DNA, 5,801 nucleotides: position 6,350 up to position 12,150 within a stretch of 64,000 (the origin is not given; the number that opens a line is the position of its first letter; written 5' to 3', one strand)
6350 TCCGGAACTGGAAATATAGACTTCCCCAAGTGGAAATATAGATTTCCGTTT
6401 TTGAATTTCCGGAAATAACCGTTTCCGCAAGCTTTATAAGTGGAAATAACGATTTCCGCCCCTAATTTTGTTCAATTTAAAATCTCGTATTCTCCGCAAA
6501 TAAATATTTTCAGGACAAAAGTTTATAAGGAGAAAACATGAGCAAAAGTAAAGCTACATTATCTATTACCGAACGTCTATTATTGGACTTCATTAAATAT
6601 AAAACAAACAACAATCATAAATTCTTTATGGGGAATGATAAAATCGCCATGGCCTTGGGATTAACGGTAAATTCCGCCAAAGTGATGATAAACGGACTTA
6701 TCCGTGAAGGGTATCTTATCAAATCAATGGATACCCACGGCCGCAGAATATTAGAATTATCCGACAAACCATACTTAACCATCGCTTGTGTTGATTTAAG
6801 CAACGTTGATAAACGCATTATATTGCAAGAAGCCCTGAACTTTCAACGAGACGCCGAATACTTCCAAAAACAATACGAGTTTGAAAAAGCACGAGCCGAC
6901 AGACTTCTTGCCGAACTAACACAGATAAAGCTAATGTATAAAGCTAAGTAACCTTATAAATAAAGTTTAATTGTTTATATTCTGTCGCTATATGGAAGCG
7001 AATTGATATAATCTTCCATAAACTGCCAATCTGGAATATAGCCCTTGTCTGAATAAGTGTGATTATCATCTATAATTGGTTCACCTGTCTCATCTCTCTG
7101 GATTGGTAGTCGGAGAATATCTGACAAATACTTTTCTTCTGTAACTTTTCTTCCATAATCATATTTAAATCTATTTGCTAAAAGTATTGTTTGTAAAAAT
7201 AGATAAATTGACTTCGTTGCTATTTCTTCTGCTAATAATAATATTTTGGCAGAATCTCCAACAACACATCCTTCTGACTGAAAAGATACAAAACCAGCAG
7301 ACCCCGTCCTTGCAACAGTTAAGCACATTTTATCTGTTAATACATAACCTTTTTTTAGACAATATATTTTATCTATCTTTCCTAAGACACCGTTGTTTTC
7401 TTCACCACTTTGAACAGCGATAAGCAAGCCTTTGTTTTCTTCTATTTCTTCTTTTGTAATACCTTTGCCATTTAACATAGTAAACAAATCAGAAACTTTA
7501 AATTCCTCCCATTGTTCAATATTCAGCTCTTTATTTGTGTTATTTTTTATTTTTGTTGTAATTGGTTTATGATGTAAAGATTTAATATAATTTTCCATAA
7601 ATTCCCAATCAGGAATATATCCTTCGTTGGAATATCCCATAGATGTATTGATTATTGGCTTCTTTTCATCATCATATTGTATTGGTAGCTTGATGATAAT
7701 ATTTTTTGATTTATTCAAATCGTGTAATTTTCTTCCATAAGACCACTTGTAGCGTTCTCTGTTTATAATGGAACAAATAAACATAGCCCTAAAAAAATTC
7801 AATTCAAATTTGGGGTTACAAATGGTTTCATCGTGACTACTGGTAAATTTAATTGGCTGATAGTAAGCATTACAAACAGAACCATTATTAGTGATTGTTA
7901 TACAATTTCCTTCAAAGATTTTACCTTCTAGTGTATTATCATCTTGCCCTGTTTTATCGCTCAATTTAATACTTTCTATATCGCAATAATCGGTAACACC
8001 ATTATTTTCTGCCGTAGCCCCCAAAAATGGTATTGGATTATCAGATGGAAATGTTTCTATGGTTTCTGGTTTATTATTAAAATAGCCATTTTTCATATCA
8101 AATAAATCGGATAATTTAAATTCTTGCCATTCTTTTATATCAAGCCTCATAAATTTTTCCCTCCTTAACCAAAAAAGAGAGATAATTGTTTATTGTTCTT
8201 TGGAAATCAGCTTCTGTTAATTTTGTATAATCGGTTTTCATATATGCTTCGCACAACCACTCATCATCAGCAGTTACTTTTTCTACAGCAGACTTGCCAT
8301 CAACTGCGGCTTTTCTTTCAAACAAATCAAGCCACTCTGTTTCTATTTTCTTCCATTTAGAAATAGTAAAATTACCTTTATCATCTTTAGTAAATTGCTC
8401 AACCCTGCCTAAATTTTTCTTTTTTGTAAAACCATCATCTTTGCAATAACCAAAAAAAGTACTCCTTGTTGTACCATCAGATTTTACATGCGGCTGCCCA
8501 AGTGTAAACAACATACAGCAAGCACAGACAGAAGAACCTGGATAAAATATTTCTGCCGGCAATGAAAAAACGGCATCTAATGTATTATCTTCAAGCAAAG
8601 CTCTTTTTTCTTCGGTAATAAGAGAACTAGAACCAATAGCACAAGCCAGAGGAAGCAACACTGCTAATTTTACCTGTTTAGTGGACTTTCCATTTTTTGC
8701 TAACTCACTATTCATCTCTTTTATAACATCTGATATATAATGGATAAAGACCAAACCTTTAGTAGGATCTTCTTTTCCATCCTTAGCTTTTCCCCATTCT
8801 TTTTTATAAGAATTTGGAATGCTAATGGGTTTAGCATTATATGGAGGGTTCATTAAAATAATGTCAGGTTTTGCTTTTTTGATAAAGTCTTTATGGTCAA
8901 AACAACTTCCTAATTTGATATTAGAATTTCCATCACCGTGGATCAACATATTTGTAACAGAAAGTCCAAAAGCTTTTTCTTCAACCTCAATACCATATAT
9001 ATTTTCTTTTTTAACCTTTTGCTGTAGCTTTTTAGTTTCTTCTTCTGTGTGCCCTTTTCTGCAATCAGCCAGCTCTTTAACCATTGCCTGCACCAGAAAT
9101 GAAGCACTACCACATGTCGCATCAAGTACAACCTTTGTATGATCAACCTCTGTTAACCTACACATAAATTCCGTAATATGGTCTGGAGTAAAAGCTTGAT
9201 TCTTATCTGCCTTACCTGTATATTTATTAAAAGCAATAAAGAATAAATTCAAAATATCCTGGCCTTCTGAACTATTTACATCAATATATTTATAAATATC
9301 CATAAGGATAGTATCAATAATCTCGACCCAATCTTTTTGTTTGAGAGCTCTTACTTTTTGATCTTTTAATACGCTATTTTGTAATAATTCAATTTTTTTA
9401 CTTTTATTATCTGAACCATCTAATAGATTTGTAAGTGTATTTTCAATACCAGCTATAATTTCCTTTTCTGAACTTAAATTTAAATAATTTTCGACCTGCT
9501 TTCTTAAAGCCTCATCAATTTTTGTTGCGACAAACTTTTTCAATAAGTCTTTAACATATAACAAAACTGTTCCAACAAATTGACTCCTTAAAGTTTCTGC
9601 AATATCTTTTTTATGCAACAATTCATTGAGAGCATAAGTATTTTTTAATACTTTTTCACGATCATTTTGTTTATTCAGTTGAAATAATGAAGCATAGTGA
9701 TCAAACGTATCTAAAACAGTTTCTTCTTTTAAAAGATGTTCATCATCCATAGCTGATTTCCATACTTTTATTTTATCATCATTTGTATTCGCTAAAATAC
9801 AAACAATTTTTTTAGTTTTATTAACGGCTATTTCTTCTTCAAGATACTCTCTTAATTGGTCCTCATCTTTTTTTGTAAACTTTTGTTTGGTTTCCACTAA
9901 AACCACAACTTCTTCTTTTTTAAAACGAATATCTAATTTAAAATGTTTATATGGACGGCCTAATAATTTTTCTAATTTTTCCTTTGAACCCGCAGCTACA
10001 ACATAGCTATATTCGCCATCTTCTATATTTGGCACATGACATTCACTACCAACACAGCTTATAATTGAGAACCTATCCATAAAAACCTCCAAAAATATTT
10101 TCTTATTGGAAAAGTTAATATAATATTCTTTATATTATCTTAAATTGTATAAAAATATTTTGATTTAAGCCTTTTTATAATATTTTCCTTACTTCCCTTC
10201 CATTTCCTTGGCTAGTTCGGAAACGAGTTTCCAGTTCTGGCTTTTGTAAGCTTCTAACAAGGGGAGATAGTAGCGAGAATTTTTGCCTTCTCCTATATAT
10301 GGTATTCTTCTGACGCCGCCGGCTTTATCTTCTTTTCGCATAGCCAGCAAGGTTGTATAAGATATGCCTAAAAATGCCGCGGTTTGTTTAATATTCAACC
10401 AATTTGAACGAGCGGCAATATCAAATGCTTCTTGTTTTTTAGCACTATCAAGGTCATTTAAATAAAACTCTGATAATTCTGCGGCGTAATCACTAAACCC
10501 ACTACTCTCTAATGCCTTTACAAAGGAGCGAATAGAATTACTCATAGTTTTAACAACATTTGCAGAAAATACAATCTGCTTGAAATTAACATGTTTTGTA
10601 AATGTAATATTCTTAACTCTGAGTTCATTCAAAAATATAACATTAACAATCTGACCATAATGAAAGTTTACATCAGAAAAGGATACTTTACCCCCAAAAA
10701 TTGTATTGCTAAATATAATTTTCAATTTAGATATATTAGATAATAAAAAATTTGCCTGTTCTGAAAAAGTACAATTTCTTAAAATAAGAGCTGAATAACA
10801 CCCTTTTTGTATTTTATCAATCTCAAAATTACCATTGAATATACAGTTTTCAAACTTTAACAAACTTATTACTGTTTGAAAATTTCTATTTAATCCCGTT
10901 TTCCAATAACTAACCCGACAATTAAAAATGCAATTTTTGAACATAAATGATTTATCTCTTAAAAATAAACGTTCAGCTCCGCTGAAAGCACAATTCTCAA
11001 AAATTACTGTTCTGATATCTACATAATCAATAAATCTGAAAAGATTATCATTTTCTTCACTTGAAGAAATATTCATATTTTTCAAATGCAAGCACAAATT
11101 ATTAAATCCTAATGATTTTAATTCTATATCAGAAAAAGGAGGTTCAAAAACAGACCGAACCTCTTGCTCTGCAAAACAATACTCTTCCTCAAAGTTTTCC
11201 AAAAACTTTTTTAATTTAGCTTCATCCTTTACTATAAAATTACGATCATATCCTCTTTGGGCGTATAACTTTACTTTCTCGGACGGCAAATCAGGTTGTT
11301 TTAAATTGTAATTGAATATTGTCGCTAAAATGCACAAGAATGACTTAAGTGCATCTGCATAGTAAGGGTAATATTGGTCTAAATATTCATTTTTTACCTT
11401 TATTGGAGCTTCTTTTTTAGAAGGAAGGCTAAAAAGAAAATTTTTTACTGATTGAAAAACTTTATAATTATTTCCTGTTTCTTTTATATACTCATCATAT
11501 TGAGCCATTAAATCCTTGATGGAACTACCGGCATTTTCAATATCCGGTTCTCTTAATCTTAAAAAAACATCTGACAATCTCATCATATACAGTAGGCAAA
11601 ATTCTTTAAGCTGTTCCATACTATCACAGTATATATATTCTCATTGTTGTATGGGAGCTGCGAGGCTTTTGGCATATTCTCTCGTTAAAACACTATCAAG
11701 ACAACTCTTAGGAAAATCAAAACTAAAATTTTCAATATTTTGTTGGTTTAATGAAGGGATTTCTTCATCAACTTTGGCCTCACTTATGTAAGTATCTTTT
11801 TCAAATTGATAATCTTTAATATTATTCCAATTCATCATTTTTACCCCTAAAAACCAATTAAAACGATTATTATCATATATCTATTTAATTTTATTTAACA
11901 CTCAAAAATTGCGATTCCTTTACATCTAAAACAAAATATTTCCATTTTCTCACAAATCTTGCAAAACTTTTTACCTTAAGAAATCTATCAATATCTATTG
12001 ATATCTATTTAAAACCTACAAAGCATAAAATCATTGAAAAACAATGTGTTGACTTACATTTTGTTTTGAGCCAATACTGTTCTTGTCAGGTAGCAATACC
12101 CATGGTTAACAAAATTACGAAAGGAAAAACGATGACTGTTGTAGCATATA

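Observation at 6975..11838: Type I M+S genes without an hsdR, followed by a pentapeptide-repeat/excisionase-HTH protein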

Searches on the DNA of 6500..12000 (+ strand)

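Call 8: search_dna_similar(query=window:6500-12000:+, collection=ecoli_genomes, mode=near, max_rows=10)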
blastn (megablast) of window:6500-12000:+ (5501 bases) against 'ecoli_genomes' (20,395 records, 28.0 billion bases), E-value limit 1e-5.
No match.

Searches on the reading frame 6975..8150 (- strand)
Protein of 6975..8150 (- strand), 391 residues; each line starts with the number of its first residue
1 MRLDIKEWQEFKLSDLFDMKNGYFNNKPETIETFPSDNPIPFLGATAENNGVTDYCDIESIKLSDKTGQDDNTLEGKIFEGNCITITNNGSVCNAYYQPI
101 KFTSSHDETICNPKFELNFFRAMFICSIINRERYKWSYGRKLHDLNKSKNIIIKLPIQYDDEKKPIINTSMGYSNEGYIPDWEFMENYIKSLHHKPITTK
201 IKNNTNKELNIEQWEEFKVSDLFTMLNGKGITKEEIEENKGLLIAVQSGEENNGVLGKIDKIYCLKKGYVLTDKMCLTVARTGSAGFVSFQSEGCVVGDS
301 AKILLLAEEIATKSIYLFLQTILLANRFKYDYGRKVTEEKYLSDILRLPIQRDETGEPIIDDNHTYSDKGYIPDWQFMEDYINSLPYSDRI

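Call 3: search_protein_families(library=pfam, proteins=[window:6975-8150:-], max_evalue=0.01)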
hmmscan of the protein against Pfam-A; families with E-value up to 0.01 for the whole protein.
window:6975-8150:- (391 aa): 1 family
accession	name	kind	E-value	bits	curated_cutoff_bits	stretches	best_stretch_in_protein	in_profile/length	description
PF01420.25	Methylase_S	-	2e-15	57.9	22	2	212-332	2-119/168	Type I restriction modification DNA specificity domain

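Call 5: search_protein_families(library=ncbifam, proteins=[window:6975-8150:-], max_evalue=0.01)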
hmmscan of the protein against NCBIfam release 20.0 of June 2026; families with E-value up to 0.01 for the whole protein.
window:6975-8150:- (391 aa): 3 families
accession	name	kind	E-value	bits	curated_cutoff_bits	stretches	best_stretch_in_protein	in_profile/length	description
NF007278.0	PRK09737.1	equivalog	0.0018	17.1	662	0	7-166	9-167/461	type I restriction-modification system specificity subunit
TIGR04308.1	repeat_SSSPR51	repeat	0.0042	17.3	35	0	353-379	5-31/49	SSSPR51 repeat surface protein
NF033932.1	LapB_rpt_80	domain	0.0047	17.2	45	0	153-212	20-81/83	LapB repeat-containing protein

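Call 7: search_protein_families(library=padloc, proteins=[window:6975-8150:-], max_evalue=0.01)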
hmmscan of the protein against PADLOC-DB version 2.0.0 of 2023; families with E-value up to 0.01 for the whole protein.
window:6975-8150:- (391 aa): 11 families
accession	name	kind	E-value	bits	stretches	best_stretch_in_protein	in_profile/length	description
PDLC03591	Specificity_II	-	2e-21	74.4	2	110-356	91-315/341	Type II specificity subunit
PDLC03593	Specificity_II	-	8.7e-17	59.1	2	207-352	6-142/405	Type II specificity subunit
PDLC04137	mad5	-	5.9e-13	46.8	1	7-329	2-329/392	mads_5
PDLC03178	Specificity_I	-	2.8e-08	31.6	2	212-321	18-125/411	Type I specificity subunit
PDLC03594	Specificity_II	-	6.8e-08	30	1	35-138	22-112/322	Type II specificity subunit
PDLC03131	Specificity_I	-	5.2e-06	24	1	213-271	8-65/439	Type I specificity subunit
PDLC03064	Specificity_I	-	0.0002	18.8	1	212-312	223-326/409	Type I specificity subunit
PDLC03185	Specificity_I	-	0.0027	15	0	212-261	218-269/408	Type I specificity subunit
PDLC03105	Specificity_I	-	0.0036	14.8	0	7-168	237-396/448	Type I specificity subunit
PDLC03156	Specificity_I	-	0.0039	14.6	0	7-93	214-292/413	Type I specificity subunit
PDLC03072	Specificity_I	-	0.0078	13.3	0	258-349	295-384/448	Type I specificity subunit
